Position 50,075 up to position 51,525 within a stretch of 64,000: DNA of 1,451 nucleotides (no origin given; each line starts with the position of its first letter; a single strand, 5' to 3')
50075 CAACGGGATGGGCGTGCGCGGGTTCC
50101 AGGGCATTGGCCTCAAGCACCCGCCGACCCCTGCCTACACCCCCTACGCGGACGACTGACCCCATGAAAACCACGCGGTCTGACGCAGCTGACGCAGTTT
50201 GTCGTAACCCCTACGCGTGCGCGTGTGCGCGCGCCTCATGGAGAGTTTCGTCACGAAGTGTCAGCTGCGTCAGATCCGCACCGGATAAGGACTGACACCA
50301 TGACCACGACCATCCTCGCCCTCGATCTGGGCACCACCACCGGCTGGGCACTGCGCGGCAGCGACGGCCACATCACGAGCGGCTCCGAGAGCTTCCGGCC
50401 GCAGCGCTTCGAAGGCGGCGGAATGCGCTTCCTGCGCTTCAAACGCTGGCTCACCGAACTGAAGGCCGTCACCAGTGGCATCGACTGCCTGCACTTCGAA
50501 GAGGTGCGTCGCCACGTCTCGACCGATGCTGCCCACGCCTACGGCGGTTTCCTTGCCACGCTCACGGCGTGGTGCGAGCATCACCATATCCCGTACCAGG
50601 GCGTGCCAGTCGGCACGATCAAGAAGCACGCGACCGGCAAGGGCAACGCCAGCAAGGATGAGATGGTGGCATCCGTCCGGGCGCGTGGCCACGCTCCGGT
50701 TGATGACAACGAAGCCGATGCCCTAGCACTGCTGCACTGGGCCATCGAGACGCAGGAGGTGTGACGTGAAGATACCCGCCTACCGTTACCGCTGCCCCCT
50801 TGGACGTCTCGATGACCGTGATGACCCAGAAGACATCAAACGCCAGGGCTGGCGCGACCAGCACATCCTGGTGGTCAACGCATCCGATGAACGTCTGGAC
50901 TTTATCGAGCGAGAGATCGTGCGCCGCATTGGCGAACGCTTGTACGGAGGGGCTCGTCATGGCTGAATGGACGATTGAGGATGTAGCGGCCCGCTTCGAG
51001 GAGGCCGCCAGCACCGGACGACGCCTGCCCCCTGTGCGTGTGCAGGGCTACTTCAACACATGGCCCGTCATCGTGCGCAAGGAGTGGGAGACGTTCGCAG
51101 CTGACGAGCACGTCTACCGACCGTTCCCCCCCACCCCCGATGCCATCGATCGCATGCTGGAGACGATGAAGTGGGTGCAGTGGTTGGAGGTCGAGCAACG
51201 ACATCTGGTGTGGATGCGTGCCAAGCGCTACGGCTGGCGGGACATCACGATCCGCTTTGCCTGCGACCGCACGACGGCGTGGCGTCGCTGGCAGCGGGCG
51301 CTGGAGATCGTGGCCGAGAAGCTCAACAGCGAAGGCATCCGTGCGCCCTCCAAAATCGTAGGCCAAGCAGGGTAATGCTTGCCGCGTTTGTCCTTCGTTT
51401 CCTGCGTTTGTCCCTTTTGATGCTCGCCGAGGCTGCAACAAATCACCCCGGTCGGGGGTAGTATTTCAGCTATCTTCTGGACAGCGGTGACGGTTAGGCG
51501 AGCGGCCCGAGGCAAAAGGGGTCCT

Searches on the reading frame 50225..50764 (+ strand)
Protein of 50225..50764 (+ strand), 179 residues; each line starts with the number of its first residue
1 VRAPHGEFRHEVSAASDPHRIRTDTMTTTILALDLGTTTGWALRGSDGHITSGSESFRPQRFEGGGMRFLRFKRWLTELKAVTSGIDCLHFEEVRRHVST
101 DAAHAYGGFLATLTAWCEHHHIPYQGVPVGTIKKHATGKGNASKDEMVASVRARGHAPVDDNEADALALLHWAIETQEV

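Call 10: search_protein_families(library=pfam, proteins=[window:50225-50764:+], max_evalue=0.01)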
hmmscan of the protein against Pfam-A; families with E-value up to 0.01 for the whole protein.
window:50225-50764:+ (179 aa): 0 families

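Call 35: search_protein_families(library=phrogs, proteins=[window:50225-50764:+], max_evalue=0.001)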
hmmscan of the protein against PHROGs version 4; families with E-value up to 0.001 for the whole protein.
window:50225-50764:+ (179 aa): 3 families
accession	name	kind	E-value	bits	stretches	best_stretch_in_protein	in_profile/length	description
phrog_159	-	DNA, RNA and nucleotide metabolism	3.3e-34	119.3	1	19-178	79-251/330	RuvC-like Holliday junction resolvase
phrog_18320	-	unknown function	2.3e-31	109.4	1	67-178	1-126/137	-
phrog_1770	-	DNA, RNA and nucleotide metabolism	5e-07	30.8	1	26-176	2-150/158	Holliday junction resolvase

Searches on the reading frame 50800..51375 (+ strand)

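Call 10: search_protein_families(library=pfam, proteins=[window:50800-51375:+], max_evalue=0.01)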
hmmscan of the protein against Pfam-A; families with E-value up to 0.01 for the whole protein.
window:50800-51375:+ (191 aa): 1 family
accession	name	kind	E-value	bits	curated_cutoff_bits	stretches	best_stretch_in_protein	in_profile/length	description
PF19889.5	DUF6362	-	5e-40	136.3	31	1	74-171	1-98/98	Domain of unknown function (DUF6362)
